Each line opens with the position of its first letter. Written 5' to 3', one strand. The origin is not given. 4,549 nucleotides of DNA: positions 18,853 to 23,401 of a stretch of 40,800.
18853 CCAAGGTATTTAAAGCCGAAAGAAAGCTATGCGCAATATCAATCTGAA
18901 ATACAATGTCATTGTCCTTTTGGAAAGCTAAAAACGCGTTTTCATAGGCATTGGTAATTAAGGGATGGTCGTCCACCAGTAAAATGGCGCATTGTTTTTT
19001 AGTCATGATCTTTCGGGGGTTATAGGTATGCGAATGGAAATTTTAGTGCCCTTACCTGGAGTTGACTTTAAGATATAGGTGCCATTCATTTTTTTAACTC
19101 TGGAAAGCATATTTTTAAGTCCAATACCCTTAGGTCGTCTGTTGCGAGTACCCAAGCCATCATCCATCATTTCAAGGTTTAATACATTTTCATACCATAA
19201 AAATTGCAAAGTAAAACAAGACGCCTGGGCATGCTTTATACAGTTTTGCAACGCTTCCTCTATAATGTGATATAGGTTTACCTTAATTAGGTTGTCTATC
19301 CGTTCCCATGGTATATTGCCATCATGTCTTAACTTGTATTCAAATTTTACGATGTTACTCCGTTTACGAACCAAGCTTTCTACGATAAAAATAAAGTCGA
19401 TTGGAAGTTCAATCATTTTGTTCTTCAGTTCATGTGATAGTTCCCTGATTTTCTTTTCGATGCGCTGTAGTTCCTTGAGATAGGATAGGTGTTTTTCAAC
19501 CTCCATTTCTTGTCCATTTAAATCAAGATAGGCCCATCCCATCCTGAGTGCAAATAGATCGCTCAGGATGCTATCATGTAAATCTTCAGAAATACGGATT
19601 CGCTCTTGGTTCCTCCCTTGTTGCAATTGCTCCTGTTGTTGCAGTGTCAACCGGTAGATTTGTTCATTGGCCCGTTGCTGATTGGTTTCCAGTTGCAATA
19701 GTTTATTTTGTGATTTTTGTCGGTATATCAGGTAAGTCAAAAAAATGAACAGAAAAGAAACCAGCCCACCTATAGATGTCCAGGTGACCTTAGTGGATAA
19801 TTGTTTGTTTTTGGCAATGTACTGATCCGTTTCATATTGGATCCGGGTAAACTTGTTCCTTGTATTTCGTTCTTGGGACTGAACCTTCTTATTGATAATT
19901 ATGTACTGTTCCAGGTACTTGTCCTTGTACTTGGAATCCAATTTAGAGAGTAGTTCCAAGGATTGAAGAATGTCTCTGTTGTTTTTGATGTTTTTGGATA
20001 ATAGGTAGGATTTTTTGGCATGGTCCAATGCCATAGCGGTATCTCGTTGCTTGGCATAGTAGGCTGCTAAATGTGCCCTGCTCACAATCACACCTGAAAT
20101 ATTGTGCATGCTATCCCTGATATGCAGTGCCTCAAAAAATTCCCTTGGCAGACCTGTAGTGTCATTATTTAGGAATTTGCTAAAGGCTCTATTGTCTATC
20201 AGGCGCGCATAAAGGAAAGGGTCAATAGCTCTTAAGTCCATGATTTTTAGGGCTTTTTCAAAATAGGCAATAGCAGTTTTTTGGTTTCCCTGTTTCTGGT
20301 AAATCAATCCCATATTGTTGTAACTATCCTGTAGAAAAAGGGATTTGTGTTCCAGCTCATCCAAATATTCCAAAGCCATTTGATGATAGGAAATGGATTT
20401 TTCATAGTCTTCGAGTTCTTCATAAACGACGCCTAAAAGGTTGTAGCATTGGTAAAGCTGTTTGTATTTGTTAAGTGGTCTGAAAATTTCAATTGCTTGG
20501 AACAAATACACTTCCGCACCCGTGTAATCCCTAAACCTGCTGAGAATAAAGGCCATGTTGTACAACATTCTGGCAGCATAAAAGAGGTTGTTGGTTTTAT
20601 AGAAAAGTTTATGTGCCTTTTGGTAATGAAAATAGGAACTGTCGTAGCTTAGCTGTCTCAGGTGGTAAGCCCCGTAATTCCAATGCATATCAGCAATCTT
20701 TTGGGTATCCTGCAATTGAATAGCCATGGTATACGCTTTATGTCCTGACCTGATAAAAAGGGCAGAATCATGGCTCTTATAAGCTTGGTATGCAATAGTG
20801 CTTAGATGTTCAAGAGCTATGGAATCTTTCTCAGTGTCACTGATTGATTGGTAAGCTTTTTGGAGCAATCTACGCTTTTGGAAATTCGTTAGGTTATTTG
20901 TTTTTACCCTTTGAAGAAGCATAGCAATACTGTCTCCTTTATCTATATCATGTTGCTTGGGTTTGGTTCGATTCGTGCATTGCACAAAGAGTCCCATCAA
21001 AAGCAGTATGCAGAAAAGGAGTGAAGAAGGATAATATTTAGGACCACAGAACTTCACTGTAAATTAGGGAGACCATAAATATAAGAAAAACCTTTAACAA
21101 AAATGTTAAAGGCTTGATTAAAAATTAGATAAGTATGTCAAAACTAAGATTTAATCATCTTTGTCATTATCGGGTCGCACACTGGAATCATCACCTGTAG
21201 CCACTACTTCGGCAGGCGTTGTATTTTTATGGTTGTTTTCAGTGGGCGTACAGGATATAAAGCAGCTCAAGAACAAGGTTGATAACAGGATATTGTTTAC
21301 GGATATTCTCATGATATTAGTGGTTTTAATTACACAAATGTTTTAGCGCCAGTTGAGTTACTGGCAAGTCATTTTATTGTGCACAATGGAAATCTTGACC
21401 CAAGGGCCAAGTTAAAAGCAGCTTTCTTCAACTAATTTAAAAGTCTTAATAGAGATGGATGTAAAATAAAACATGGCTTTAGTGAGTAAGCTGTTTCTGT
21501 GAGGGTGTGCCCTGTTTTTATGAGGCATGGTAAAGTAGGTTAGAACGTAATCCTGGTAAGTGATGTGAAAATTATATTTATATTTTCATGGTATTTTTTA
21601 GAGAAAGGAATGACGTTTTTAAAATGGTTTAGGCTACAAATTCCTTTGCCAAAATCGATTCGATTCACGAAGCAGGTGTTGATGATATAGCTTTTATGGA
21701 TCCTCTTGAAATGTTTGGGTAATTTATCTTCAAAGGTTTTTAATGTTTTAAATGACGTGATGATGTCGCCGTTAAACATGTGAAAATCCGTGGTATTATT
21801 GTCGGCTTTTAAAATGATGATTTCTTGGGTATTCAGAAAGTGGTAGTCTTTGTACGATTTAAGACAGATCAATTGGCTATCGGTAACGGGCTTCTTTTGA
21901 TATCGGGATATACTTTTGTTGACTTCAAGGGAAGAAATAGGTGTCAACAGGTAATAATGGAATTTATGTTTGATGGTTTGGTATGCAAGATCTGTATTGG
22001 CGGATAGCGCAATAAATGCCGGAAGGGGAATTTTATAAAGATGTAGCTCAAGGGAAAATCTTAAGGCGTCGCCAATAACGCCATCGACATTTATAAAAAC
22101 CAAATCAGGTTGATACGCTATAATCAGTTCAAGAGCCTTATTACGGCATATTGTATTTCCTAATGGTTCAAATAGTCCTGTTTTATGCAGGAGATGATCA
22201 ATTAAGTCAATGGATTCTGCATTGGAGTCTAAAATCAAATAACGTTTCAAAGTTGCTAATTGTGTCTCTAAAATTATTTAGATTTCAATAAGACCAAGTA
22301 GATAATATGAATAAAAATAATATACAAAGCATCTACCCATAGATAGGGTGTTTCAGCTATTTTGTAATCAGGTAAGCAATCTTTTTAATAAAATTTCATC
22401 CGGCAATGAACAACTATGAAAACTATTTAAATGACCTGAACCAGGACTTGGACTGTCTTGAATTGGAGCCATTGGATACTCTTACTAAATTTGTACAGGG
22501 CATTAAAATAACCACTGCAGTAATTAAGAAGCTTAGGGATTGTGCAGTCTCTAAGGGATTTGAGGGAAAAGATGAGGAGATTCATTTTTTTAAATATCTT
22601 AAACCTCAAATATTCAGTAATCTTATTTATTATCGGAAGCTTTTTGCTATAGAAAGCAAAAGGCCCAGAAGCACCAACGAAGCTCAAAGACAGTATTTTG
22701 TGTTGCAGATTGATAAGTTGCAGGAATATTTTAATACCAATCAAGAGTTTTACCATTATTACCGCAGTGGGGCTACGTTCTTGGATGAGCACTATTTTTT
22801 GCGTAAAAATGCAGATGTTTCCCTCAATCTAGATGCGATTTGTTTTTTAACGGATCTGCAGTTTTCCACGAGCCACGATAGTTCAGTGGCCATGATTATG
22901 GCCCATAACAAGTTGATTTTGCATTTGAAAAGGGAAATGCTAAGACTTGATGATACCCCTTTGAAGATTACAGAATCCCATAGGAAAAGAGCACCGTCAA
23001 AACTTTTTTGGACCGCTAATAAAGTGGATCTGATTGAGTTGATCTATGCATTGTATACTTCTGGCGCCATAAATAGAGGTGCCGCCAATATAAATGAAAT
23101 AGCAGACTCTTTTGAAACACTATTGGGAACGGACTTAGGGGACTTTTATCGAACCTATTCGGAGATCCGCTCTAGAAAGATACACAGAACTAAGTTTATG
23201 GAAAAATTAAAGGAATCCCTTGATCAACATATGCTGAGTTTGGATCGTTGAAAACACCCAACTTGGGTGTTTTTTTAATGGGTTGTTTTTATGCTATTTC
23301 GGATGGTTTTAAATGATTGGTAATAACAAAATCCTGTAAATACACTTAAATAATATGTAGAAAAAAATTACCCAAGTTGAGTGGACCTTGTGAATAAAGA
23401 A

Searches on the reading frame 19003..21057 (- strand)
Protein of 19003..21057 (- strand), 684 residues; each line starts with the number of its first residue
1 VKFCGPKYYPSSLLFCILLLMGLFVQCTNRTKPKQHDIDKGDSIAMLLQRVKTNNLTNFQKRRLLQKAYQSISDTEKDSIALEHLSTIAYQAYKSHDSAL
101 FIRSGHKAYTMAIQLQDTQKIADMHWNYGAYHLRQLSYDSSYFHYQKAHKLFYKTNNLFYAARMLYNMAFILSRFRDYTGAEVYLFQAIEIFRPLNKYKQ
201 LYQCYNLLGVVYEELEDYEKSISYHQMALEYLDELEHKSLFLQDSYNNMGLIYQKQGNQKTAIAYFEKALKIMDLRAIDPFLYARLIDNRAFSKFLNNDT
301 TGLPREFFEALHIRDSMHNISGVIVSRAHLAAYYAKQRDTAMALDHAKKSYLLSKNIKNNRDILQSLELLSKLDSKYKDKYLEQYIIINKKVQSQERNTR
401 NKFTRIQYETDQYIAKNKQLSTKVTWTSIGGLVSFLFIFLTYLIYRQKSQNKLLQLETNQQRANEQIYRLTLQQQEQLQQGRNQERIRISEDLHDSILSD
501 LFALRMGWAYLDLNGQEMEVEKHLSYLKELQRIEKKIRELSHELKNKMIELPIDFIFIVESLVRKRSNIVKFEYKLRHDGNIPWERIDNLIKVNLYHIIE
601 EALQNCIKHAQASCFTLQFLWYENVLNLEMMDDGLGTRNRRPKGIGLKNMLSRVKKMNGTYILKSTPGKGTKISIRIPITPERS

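Call 52: search_protein_families(library=pfam, proteins=[window:19003-21057:-], max_evalue=0.001)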
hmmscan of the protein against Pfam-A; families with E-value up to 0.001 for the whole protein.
window:19003-21057:- (684 aa): 8 families
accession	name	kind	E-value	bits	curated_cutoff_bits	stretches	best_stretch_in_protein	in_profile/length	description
PF13424.12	TPR_12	-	6.2e-17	62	30.1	1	205-273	6-75/77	Tetratricopeptide repeat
PF00515.34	TPR_1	-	8.1e-14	51.2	27.8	1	244-272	2-30/34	Tetratricopeptide repeat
PF13374.12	TPR_10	-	6.2e-12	45.6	27.5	1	244-272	3-31/42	Tetratricopeptide repeat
PF07719.23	TPR_2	-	6.2e-10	38.9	27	1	245-272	3-30/34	Tetratricopeptide repeat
PF13181.12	TPR_8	-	1.6e-09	37.6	25.7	1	244-272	2-30/34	Tetratricopeptide repeat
PF02518.31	HATPase_c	-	2.6e-08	34.7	26.4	1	594-680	5-110/111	Histidine kinase-, DNA gyrase B-, and HSP90-like ATPase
PF13176.12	TPR_7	-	3.4e-06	27.2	27.9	0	207-230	4-27/36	Tetratricopeptide repeat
PF07730.19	HisKA_3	-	6.3e-05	23.9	24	1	485-544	1-56/68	Histidine kinase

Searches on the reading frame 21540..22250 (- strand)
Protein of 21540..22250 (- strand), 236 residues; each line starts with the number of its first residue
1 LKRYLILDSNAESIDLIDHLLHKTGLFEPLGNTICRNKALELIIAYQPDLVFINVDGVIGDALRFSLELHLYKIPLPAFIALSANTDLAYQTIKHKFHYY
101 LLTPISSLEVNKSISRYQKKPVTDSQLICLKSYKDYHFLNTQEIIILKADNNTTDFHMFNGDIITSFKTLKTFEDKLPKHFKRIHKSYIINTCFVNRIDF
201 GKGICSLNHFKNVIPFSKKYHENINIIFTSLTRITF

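Call 52: search_protein_families(library=pfam, proteins=[window:21540-22250:-], max_evalue=0.001)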
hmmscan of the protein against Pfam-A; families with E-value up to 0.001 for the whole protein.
window:21540-22250:- (236 aa): 1 family
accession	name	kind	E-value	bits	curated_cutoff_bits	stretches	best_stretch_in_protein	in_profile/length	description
PF04397.21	LytTR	-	1.5e-13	51.2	22.6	1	136-224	3-93/98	LytTr DNA-binding domain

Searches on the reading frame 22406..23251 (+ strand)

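Call 52: search_protein_families(library=pfam, proteins=[window:22406-23251:+], max_evalue=0.001)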
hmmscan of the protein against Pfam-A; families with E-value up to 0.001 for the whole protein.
window:22406-23251:+ (281 aa): 1 family
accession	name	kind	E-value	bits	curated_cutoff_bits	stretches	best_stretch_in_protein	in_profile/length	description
PF09357.15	RteC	-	3.6e-76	256.1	25.3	1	60-278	1-217/219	RteC protein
